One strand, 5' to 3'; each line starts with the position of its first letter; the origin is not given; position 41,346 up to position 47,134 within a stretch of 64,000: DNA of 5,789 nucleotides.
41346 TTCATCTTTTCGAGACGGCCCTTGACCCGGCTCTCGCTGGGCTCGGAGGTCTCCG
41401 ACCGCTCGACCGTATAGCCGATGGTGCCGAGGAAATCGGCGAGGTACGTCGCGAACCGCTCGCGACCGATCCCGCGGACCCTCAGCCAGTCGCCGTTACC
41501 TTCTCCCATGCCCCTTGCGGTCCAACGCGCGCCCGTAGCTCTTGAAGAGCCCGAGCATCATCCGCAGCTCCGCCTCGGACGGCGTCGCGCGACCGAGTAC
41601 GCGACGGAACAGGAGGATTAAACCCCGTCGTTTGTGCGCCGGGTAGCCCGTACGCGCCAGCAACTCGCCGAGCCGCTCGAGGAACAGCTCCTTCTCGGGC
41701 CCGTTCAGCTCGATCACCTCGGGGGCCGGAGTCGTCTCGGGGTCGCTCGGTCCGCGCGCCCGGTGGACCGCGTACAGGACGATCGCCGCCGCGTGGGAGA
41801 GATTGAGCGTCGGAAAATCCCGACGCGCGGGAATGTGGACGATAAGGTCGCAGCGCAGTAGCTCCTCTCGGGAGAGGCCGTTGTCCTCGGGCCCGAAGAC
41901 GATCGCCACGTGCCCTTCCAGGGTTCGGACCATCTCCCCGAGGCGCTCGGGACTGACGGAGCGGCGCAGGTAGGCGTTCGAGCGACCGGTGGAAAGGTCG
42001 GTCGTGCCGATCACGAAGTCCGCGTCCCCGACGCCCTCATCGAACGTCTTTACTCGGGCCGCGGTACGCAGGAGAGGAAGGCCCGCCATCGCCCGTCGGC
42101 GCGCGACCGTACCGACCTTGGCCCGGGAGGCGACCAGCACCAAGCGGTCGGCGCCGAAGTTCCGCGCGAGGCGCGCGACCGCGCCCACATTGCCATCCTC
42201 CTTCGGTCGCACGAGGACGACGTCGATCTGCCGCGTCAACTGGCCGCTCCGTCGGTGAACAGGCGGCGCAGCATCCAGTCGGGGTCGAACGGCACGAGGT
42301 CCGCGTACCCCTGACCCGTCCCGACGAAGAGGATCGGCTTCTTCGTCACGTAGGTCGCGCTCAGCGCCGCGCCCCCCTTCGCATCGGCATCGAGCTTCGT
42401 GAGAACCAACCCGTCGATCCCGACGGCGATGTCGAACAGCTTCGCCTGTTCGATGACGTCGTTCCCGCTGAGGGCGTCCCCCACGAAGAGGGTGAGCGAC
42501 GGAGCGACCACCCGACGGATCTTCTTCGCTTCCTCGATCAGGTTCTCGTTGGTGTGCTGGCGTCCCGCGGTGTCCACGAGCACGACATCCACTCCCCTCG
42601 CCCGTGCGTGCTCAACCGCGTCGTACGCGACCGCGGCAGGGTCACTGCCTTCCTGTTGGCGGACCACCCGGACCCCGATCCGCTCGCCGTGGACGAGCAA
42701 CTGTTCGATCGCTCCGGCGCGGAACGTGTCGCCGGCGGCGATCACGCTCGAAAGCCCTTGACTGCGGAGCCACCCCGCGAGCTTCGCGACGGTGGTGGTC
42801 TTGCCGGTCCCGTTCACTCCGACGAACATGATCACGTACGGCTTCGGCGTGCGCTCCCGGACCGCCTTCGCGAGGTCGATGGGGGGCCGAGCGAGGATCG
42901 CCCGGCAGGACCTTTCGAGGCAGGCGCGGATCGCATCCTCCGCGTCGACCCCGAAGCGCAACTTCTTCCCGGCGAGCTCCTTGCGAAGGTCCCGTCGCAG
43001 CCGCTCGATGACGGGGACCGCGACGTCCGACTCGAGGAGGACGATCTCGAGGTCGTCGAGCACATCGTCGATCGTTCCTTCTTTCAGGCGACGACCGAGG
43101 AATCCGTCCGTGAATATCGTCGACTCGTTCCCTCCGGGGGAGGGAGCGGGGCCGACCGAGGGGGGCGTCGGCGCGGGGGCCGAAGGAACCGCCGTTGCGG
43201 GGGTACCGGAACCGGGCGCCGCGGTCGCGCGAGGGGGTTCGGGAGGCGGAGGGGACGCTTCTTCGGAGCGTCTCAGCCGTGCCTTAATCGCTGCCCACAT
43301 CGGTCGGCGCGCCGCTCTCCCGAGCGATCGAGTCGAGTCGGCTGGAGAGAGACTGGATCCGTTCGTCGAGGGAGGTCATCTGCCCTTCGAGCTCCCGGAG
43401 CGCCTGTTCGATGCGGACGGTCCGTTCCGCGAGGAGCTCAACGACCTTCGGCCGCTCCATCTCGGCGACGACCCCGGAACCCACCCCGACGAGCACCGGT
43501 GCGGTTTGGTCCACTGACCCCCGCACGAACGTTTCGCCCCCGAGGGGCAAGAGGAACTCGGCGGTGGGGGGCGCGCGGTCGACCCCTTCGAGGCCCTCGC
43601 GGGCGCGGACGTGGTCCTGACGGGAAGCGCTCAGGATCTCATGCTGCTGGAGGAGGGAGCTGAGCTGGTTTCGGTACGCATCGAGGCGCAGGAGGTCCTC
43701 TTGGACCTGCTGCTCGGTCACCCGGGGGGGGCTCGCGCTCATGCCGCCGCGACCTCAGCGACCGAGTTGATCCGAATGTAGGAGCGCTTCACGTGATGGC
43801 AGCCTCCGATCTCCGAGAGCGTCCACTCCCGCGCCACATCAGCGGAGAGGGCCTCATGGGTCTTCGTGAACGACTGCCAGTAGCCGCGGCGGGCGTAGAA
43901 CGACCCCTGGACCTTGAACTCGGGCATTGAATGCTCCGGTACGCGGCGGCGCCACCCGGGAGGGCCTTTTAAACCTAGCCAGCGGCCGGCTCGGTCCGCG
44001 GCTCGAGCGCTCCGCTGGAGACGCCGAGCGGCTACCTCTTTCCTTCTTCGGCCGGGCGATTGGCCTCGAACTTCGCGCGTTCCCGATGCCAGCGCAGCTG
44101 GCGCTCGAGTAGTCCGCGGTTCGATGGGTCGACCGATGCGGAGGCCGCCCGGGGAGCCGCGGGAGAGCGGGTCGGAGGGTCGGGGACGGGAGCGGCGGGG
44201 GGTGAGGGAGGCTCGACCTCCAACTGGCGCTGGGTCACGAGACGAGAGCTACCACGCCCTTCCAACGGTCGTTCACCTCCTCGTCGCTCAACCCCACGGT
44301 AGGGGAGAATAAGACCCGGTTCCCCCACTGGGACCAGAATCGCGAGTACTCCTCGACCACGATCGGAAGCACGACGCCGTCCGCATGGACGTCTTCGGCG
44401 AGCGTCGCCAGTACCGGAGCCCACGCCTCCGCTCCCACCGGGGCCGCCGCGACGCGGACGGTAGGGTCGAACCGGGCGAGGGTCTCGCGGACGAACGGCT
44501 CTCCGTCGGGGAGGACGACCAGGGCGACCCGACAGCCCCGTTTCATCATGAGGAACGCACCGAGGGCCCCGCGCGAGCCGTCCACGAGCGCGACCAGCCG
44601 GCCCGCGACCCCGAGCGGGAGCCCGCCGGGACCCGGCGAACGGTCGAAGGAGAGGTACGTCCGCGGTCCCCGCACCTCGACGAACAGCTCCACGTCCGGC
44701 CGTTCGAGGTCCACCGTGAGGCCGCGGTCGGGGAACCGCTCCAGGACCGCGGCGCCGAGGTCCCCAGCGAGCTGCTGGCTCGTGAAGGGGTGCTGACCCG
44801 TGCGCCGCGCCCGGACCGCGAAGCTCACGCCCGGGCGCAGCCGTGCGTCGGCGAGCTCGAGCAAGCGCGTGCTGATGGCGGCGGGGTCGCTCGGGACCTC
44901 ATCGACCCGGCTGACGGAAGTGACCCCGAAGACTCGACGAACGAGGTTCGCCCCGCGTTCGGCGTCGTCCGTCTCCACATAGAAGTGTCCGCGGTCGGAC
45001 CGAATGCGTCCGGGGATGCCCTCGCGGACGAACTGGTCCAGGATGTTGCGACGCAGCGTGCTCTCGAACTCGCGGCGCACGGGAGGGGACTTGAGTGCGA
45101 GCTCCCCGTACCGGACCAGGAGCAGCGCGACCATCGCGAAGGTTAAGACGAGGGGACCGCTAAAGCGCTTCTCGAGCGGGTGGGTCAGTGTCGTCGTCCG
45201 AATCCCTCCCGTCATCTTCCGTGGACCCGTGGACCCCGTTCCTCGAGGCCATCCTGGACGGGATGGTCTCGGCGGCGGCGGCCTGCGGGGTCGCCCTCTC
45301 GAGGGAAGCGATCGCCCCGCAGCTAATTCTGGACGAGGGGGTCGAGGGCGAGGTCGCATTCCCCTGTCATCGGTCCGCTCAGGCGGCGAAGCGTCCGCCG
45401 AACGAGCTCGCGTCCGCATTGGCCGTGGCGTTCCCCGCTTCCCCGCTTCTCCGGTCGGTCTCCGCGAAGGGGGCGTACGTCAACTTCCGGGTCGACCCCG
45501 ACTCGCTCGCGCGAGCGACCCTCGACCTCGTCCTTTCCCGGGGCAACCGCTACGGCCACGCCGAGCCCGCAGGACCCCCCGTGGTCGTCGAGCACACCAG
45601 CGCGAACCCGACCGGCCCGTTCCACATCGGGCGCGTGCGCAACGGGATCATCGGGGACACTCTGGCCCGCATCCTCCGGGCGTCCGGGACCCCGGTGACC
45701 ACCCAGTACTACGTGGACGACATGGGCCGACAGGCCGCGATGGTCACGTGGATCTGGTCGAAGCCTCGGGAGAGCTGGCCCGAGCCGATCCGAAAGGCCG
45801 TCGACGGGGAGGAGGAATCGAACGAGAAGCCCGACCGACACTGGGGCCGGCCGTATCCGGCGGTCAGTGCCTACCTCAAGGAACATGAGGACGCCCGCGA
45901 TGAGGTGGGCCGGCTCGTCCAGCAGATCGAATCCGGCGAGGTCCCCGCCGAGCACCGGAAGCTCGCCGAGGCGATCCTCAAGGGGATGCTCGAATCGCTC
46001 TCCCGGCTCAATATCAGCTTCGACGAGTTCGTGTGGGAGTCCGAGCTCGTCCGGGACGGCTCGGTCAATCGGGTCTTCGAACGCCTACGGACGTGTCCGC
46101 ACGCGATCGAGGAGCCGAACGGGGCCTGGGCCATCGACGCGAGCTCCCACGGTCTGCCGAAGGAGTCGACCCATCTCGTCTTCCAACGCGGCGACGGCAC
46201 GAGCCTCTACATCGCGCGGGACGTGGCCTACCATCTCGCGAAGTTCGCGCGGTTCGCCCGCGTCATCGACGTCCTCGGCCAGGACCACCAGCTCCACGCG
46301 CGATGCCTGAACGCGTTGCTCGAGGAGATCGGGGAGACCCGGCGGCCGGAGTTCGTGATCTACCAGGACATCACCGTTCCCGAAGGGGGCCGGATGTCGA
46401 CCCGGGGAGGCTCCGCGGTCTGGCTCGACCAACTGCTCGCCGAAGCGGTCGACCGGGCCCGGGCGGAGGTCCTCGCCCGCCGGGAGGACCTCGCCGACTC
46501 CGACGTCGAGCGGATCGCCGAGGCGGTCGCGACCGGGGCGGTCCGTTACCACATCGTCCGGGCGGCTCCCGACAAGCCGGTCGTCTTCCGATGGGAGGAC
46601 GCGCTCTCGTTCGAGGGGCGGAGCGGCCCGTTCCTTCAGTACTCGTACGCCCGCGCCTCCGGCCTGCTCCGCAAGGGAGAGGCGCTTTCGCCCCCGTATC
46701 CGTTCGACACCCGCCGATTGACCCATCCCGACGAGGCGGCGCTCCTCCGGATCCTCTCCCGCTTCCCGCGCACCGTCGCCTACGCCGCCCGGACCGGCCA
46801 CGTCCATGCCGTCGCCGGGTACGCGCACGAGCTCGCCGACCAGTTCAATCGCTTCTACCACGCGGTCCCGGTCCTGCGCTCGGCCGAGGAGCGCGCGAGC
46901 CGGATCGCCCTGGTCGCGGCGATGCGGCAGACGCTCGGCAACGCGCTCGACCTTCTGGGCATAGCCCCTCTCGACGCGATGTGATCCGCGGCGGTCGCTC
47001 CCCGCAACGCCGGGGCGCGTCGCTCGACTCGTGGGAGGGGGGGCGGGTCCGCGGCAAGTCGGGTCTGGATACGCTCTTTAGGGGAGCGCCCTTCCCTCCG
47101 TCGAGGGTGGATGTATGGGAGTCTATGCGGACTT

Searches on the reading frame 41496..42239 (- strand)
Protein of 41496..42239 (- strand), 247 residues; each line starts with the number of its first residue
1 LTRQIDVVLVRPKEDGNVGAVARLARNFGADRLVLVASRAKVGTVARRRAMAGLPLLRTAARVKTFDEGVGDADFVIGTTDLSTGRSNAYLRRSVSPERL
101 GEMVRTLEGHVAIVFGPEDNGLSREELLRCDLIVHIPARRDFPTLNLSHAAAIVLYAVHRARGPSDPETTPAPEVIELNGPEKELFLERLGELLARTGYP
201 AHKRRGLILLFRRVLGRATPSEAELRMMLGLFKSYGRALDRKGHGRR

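Call 51: search_protein_families(library=pfam, proteins=[window:41496-42239:-], max_evalue=0.001)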
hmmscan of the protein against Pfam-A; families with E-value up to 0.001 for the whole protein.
window:41496-42239:- (247 aa): 1 family
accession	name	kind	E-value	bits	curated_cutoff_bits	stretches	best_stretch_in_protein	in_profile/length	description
PF00588.24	SpoU_methylase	-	4.1e-26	92.2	29.7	1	6-156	3-142/142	SpoU rRNA Methylase family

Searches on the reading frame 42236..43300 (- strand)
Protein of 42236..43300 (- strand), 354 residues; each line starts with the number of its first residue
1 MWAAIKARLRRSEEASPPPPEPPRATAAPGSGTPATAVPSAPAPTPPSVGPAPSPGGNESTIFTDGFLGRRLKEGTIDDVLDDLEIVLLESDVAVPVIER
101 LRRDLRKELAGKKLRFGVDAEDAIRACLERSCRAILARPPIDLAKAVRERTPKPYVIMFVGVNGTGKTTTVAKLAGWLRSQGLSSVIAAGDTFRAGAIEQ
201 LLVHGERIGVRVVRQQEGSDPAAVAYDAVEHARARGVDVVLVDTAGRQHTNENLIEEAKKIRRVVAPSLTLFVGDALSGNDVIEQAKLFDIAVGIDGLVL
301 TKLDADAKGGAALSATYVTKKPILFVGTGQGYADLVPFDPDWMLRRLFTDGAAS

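Call 51: search_protein_families(library=pfam, proteins=[window:42236-43300:-], max_evalue=0.001)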
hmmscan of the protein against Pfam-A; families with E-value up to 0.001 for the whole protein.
window:42236-43300:- (354 aa): 6 families
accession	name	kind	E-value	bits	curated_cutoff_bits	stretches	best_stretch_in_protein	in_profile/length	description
PF00448.28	SRP54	-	2.2e-75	253.1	22.7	1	154-348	1-195/196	SRP54-type protein, GTPase domain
PF02881.24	SRP54_N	-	1.8e-09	38.1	22.4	1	69-124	15-71/75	SRP54-type protein, helical bundle domain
PF13671.12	AAA_33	-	2.6e-05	25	27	1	156-259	1-93/143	AAA domain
PF13207.12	AAA_17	-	6.9e-05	23.6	27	1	160-270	1-105/136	AAA domain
PF13604.12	AAA_30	-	0.00027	21.2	27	1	146-260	9-114/191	AAA domain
PF13401.12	AAA_22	-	0.00044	21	27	1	155-263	6-109/130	AAA domain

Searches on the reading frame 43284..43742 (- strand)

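Call 51: search_protein_families(library=pfam, proteins=[window:43284-43742:-], max_evalue=0.001)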
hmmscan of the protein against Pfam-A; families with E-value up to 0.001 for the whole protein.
window:43284-43742:- (152 aa): 2 families
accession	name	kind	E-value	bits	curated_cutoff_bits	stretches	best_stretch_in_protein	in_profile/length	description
PF02996.22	Prefoldin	-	2.2e-16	60.3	23.2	1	23-139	1-117/120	Prefoldin subunit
PF01920.25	Prefoldin_2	-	9.4e-06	26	27.6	0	77-136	41-99/106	Prefoldin subunit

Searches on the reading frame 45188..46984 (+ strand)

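Call 51: search_protein_families(library=pfam, proteins=[window:45188-46984:+], max_evalue=0.001)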
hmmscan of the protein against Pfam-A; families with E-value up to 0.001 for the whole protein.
window:45188-46984:+ (598 aa): 5 families
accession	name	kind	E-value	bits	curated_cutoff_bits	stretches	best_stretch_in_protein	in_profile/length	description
PF05746.21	DALR_1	-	2.5e-30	105.4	22.3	1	483-598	1-117/117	DALR anticodon binding domain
PF00750.26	tRNA-synt_1d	-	1.4e-27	97.1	23.3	1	114-457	4-337/349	tRNA synthetases class I (R), catalytic domain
PF03485.21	Arg_tRNA_synt_N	-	1.9e-05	25.6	21.5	1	53-101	34-84/85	Arginyl tRNA synthetase N terminal domain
PF01921.24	tRNA-synt_1f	-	8.6e-05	22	27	0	135-179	26-70/360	tRNA synthetases class I (K)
PF09334.17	tRNA-synt_1g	-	9.9e-05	21.7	20.1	0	141-172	10-41/391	tRNA synthetases class I (M)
